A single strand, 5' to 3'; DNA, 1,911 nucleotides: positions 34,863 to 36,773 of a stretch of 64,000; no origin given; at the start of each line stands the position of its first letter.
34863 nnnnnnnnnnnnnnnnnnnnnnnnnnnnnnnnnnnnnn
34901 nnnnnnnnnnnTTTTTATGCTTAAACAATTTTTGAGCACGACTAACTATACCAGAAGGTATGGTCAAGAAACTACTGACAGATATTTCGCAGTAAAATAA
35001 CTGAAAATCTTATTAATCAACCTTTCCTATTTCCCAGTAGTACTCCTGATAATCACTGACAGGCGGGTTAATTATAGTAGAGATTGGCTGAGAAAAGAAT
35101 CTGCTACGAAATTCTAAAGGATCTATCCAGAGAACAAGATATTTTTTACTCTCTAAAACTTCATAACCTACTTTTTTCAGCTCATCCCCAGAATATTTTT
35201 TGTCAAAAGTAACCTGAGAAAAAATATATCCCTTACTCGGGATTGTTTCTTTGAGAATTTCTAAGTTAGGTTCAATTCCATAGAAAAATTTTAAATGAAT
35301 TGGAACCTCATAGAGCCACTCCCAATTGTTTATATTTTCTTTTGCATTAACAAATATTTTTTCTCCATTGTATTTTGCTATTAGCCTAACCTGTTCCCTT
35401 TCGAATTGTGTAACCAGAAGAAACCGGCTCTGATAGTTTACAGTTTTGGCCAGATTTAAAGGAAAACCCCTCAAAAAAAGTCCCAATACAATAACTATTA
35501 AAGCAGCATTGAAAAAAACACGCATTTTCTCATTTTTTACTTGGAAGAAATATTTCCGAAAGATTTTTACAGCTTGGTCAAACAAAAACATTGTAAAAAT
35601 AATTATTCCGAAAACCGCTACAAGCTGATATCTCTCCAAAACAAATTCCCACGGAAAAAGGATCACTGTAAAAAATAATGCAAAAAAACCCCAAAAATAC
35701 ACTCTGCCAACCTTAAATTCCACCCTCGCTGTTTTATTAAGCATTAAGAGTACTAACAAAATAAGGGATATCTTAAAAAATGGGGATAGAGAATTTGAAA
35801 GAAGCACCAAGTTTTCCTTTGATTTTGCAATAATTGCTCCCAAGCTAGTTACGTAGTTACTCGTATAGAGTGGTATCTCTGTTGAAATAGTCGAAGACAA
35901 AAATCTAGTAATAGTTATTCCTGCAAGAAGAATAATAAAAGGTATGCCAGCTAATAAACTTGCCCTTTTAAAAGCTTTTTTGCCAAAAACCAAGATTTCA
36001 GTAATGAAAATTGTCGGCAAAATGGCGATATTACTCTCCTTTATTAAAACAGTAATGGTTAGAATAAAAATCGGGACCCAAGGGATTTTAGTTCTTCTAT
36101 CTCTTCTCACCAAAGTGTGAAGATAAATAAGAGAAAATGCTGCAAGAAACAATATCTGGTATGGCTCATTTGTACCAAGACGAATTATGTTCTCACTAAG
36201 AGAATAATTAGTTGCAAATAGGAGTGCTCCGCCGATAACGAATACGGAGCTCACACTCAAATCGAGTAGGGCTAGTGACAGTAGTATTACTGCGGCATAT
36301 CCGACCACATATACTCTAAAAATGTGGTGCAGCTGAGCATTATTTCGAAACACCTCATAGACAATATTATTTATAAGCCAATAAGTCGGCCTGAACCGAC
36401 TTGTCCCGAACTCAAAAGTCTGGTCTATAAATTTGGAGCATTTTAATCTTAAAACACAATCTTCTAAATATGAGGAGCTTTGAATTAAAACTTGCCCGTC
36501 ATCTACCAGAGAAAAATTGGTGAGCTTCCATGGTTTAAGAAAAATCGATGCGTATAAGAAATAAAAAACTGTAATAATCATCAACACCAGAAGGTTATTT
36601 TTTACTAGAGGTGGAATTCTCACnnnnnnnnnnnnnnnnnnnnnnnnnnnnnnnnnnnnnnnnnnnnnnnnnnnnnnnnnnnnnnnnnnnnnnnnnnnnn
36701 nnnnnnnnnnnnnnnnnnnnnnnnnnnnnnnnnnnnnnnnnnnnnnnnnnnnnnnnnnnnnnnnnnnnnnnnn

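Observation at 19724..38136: Six class-I SAM-dependent methyltransferases in one glycan locus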

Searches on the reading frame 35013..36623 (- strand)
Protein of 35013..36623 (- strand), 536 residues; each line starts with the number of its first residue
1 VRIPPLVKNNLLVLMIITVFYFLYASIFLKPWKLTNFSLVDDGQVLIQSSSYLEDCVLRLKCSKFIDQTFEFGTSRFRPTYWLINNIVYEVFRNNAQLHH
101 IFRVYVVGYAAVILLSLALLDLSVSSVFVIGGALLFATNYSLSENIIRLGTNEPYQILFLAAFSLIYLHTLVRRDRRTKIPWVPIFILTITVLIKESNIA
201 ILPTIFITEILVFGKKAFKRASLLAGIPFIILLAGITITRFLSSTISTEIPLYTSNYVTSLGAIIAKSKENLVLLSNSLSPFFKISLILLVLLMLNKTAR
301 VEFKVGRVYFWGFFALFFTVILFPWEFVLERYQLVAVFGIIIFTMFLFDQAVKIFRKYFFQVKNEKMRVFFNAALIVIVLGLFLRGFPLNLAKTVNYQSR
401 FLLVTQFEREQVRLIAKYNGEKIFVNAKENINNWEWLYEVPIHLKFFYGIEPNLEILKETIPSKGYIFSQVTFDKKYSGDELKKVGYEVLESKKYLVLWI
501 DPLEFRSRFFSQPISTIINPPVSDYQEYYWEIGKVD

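Call 5: search_protein_families(library=pfam, proteins=[window:35013-36623:-], max_evalue=0.01)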
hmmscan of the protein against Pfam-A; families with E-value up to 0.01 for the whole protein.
window:35013-36623:- (536 aa): 0 families

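Call 13: search_protein_families(library=ncbifam, proteins=[window:35013-36623:-], max_evalue=0.01)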
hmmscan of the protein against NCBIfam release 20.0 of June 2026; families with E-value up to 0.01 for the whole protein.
window:35013-36623:- (536 aa): 0 families
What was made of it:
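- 35013..36623 (-): GTC-A copy 1: GT-C-fold glycosyltransferase of a small family without Pfam hits (invariant DD after TM1; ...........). No Pfam or NCBIfam hit (calls 5, 13).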

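Call 41: find_related_loci(query=A2, collection=metagenome_contigs, flank=6000)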
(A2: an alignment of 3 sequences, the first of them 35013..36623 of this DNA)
Query A2 (536 aa) in metagenome_contigs; peptide patterns used: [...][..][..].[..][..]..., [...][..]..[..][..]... (x = any residue, [..] = any of these).
237 stretches matched a pattern; 16 encode a relative of the query (tblastn E <= 1e-3); 16 distinct loci.
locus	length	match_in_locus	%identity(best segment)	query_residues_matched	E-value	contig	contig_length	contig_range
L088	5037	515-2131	48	1-536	2e-171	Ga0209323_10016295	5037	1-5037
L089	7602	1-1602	49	6-536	3e-167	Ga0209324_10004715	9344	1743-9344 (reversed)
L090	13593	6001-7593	49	7-535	9e-157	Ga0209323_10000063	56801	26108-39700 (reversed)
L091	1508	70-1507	90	1-487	0e+0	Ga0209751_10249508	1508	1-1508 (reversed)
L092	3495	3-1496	40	40-536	1e-121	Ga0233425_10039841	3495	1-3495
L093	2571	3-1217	46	134-535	8e-112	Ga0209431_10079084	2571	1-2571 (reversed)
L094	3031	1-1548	38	17-536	1e-95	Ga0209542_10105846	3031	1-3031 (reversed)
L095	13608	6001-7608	34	1-536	3e-91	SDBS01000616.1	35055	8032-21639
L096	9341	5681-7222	37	17-535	5e-86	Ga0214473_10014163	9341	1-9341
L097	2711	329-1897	34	6-535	7e-80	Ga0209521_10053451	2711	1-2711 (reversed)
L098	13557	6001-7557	36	11-534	7e-75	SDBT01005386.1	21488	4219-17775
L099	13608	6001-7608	34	1-536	2e-86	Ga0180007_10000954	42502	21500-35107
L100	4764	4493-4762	89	1-90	6e-41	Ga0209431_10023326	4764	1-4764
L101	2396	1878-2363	43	8-170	2e-31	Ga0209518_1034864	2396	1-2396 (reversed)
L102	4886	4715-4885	54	1-57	9e-16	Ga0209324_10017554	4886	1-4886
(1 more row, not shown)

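Call 44: search_solved_structures(query=A3, max_evalue=10)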
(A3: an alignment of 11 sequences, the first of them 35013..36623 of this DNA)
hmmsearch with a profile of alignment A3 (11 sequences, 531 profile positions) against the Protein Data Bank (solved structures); distinct sequences matched with E-value up to 10: 1.
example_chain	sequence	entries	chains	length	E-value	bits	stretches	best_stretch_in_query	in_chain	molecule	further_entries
3nbu_A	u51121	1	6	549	0.45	12.3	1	321-398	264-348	Glucose-6-phosphate isomerase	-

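Call 49: find_homologous_proteins(query=window:35013-36623:-, max_evalue=0.001)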
Query window:35013-36623:- (536 aa): 29 proteins with E <= 0.001 among 8000 candidates.
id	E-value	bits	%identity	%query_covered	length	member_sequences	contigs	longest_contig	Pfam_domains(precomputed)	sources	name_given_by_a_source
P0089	0.0e+0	1162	100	100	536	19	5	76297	-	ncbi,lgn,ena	-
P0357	0.0e+0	1023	88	100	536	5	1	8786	-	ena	-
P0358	1.8e-182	626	54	100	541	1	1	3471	-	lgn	-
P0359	5.0e-170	585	52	100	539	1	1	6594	-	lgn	-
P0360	9.9e-168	577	51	100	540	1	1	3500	-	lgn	-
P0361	6.0e-162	558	48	100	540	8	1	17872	-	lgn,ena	-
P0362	1.3e-160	554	50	99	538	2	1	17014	-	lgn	-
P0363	1.3e-158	547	52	97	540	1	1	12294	-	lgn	-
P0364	2.8e-156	539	48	100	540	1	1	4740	-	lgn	-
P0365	3.7e-155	536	51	94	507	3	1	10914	-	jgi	jgi:hypothetical protein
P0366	1.5e-154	534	49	99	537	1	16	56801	-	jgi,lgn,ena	-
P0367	2.5e-153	530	47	99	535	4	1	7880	-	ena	-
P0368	1.6e-150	520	48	98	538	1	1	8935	-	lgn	-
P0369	3.6e-142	493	48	93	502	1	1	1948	-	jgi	jgi:hypothetical protein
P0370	6.8e-138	479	45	99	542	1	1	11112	-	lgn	-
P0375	5.2e-129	449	43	94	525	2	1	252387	-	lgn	-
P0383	8.1e-89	317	36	96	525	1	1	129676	-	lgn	-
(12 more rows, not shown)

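Call 52: find_encoding_contigs(protein=P0383, flank=10000, max_places=1)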
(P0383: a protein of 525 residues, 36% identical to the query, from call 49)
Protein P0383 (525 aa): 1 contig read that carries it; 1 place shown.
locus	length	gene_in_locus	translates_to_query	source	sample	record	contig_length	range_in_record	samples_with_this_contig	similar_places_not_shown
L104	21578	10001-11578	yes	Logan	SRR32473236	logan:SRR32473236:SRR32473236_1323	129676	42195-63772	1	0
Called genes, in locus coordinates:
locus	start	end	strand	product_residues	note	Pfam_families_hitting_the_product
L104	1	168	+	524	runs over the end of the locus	PF13231:PMT_2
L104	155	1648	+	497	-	PF13231:PMT_2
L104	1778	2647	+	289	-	PF00535:Glycos_transf_2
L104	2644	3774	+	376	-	PF13439:Glyco_transf_4, PF13579:Glyco_trans_4_4, PF00534:Glycos_transf_1, PF13692:Glyco_trans_1_4, PF20706:GT4-conflict (weak)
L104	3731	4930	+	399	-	PF04188:Mannosyl_trans2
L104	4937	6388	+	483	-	PF13231:PMT_2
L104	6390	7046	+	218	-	PF00535:Glycos_transf_2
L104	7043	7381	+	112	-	PF10066:DUF2304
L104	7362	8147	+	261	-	PF13506:Glyco_transf_21 (weak), PF00535:Glycos_transf_2, PF10111:Glyco_tranf_2_2, PF13641:Glyco_tranf_2_3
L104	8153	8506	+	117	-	-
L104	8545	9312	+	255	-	PF01209:Ubie_methyltran, PF00891:Methyltransf_2 (weak), PF13489:Methyltransf_23, PF05175:MTS (weak), PF08241:Methyltransf_11, PF08242:Methyltransf_12, PF13649:Methyltransf_25, PF13847:Methyltransf_31, +1 more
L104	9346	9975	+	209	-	PF13847:Methyltransf_31 (faint), PF08241:Methyltransf_11, PF13649:Methyltransf_25 (faint)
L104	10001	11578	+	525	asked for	-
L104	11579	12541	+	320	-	-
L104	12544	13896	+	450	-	-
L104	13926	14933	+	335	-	-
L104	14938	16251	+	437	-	-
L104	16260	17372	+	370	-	PF13439:Glyco_transf_4, PF00534:Glycos_transf_1, PF13692:Glyco_trans_1_4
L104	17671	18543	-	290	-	PF01408:GFO_IDH_MocA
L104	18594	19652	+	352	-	PF01266:DAO, PF13450:NAD_binding_8 (weak)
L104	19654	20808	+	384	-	PF13439:Glyco_transf_4 (weak), PF00534:Glycos_transf_1, PF13692:Glyco_trans_1_4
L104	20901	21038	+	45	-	-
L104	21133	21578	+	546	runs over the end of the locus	-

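Call 53: find_encoding_contigs(protein=P0375, flank=10000, max_places=1)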
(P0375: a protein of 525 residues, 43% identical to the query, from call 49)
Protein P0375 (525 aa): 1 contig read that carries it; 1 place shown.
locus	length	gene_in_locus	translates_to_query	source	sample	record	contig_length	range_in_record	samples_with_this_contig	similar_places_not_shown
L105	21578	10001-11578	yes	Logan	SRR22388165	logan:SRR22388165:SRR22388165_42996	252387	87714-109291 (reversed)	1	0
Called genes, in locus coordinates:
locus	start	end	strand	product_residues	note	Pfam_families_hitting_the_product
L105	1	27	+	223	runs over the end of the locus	PF00535:Glycos_transf_2, PF10111:Glyco_tranf_2_2 (weak)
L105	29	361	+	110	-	PF10066:DUF2304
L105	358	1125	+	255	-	PF00535:Glycos_transf_2, PF10111:Glyco_tranf_2_2, PF13641:Glyco_tranf_2_3 (weak)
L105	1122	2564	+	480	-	-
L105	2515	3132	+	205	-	PF00132:Hexapep (weak), PF14602:Hexapep_2 (weak)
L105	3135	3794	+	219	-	PF13489:Methyltransf_23, PF07021:MetW, PF13847:Methyltransf_31, PF08241:Methyltransf_11, PF08242:Methyltransf_12, PF13649:Methyltransf_25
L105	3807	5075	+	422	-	-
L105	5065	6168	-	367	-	PF00535:Glycos_transf_2, PF10111:Glyco_tranf_2_2, PF13641:Glyco_tranf_2_3 (weak)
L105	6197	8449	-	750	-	-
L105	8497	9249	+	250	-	PF01209:Ubie_methyltran, PF05175:MTS (faint), PF13489:Methyltransf_23, PF07021:MetW (weak), PF13847:Methyltransf_31, PF08241:Methyltransf_11, PF08242:Methyltransf_12, PF13649:Methyltransf_25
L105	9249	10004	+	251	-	PF01209:Ubie_methyltran, PF13489:Methyltransf_23, PF05175:MTS (weak), PF02390:Methyltransf_4 (weak), PF13847:Methyltransf_31, PF08241:Methyltransf_11, PF08242:Methyltransf_12, PF13649:Methyltransf_25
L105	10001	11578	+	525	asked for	-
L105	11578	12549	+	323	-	-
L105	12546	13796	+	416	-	-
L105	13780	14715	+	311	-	-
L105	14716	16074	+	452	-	-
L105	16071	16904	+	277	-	PF01061:ABC2_membrane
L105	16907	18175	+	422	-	PF00005:ABC_tran, PF14524:Wzt_C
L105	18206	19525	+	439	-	PF01467:CTP_transf_like, PF13714:PEP_mutase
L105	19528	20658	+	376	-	PF02776:TPP_enzyme_N, PF02775:TPP_enzyme_C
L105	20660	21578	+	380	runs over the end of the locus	PF00465:Fe-ADH, PF13685:Fe-ADH_2, PF25137:ADH_Fe_C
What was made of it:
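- In L105 the cassette is followed by Wzm/Wzt with a Wzt_C domain and by PEP-mutase phosphonate genes (call 53).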

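Call 54: search_protein_families(library=pfam, proteins=[L104:11579-12541:+, L104:12544-13896:+, L105:6197-8449:-, L105:1122-2564:+], max_evalue=0.01)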
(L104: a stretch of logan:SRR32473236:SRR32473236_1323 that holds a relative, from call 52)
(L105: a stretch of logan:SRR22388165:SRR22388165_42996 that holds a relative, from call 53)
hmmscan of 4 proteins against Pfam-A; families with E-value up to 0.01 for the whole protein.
L104:11579-12541:+ (320 aa): 0 families

L104:12544-13896:+ (450 aa): 0 families

L105:6197-8449:- (750 aa): 0 families

L105:1122-2564:+ (480 aa): 0 families

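Call 57: predict_structure(alignment_id=A5)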
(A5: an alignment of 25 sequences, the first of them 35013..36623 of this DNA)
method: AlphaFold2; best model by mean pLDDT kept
length: 536 residues; sequences in the alignment: 25
mean_pLDDT: 87.6   pTM: 0.89
mean pLDDT of the five models: 87.6, 86.8, 86.1, 85.1, 83.7
residues with pLDDT >= 90: 303; 70-90: 188; 50-70: 40; < 50: 5
segments of 3 or more residues with pLDDT < 50: 253-255
pLDDT, mean of each block of 10 residues (from residue 1): 74 97 97 90 69 80 86 84 88 91 97 97 95 97 90 92 91 62 90 91 94 87 93 91 70 53 78 88 94 90 87 92 63 91 97 86 77 92 93 94 93 92 90 82 84 89 91 89 92 92 94 94 91 92
secondary structure, 60 per line:
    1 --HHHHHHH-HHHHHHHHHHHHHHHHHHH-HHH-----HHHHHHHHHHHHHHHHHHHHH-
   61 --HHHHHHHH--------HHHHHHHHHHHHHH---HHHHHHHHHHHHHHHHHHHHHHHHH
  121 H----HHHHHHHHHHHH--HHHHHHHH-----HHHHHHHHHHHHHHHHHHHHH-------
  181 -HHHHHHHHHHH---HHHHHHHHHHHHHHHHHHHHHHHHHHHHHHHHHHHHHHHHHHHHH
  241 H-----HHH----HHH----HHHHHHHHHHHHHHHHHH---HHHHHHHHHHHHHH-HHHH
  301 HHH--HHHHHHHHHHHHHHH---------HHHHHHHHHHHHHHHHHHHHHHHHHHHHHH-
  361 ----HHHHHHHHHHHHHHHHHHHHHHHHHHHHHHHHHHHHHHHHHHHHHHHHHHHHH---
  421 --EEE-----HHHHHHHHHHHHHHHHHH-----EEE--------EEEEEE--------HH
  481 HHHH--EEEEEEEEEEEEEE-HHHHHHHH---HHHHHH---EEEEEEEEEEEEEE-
elements in order: H3-9 H11-29 H39-59 H63-70 H79-92 H96-121 H126-137 H140-147 H153-173 H182-192 H196-241 H261-278 H282-295 H297-303 H306-320 H330-359 H365-417 E423-425 H431-448 E454-456 E465-470 H479-484 E487-500 H502-509 H513-518 E522-535
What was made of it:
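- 35013..36623 (-): AF2 pLDDT 87.6 (call 57).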

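Call 82: search_protein_representatives(alignment_id=A5)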
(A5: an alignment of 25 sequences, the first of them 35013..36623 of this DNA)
Query: 25 sequences, 539 profile positions. Proteins with E-value up to 0.001 (for the whole library): 444; up to 1e-10: 220; up to 1e-30: 69. The best 150 are listed.
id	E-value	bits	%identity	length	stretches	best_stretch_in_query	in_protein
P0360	4.1e-242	821.1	-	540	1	1-538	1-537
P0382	6.4e-191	652.1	-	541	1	4-537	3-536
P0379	4.5e-189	646.0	-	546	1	9-538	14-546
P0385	3.4e-180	616.7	-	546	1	9-538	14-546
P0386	2.0e-167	574.6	-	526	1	9-538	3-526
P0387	1.0e-162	559.1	-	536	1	1-538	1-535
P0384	3.6e-151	520.9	-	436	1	105-538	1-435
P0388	5.6e-151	520.3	-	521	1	8-538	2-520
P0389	1.2e-148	512.7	-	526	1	9-538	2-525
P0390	2.5e-145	501.6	-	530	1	10-538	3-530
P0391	1.8e-144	498.8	-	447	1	98-538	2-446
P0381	2.7e-143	494.9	-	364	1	180-538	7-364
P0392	9.1e-142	489.9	-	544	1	10-537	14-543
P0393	6.2e-141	487.2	-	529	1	9-538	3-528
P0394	9.8e-138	476.6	-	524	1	7-538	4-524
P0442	7.8e-34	133.7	-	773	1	17-498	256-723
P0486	2.2e-23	99.2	-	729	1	19-487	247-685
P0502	1.9e-19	86.2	-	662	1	19-452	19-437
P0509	2.2e-18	82.7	-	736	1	26-355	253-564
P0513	5.4e-18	81.4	-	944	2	69-358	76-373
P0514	6.3e-18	81.2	-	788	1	69-356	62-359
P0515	6.7e-18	81.1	-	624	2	9-350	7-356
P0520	1.1e-17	80.4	-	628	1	25-355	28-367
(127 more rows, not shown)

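Call 83: search_protein_families(library=pfam, proteins=[P0442, P0486, P0509, P0513, P0514, P0502, P0515, P0520], max_evalue=0.001)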
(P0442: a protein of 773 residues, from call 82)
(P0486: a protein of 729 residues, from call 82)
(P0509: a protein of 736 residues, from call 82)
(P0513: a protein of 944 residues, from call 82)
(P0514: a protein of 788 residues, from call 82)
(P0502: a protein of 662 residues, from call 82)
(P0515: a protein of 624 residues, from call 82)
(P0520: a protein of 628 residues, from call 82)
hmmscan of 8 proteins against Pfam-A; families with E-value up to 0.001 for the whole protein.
P0442 (773 aa): 2 families
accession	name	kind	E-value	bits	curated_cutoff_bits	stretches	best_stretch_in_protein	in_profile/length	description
PF00535.33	Glycos_transf_2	-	9.3e-16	58.6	23.3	1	16-156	1-144/168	Glycosyl transferase family 2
PF13641.12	Glyco_tranf_2_3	-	1e-05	26.2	27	1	15-216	3-213/230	Glycosyltransferase like family 2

P0486 (729 aa): 4 families
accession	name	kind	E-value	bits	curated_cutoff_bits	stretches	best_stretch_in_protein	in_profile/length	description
PF00535.33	Glycos_transf_2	-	2.2e-22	80.2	23.3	1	4-154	1-155/168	Glycosyl transferase family 2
PF10111.15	Glyco_tranf_2_2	-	3e-06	27.4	27.3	1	4-94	1-93/276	Glycosyltransferase like family 2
PF13641.12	Glyco_tranf_2_3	-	2e-05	25.2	27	1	3-93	3-97/230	Glycosyltransferase like family 2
PF19529.4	DUF6057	-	2.3e-05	23.9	29.8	1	332-624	79-305/569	Family of unknown function (DUF6057)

P0509 (736 aa): 2 families
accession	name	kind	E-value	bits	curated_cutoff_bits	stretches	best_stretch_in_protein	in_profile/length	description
PF00535.33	Glycos_transf_2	-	5e-18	66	23.3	1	8-123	1-115/168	Glycosyl transferase family 2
PF13641.12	Glyco_tranf_2_3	-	1.3e-06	29.1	27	1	5-96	1-95/230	Glycosyltransferase like family 2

P0513 (944 aa): 3 families
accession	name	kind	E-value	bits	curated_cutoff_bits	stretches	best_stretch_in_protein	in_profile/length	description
PF13231.12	PMT_2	-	3.1e-06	27.9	26.1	1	90-227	8-136/160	Dolichyl-phosphate-mannose-protein mannosyltransferase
PF02366.24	PMT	-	0.00048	20.2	22.7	1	96-218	75-195/245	Dolichyl-phosphate-mannose-protein mannosyltransferase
PF15971.10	Mannosyl_trans4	-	0.00083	19.7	33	1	112-201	44-136/163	DolP-mannose mannosyltransferase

P0514 (788 aa): 0 families

P0502 (662 aa): 0 families

P0515 (624 aa): 0 families

P0520 (628 aa): 0 families
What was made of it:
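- GT2::GTC-A-like fusion proteins exist (calls 82, 83).
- Tried and rejected: A search for MT::GT-C fusion proteins among long GTC-A relatives found that the N-terminal extensions are GT2 domains, not MT domains (call 83).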
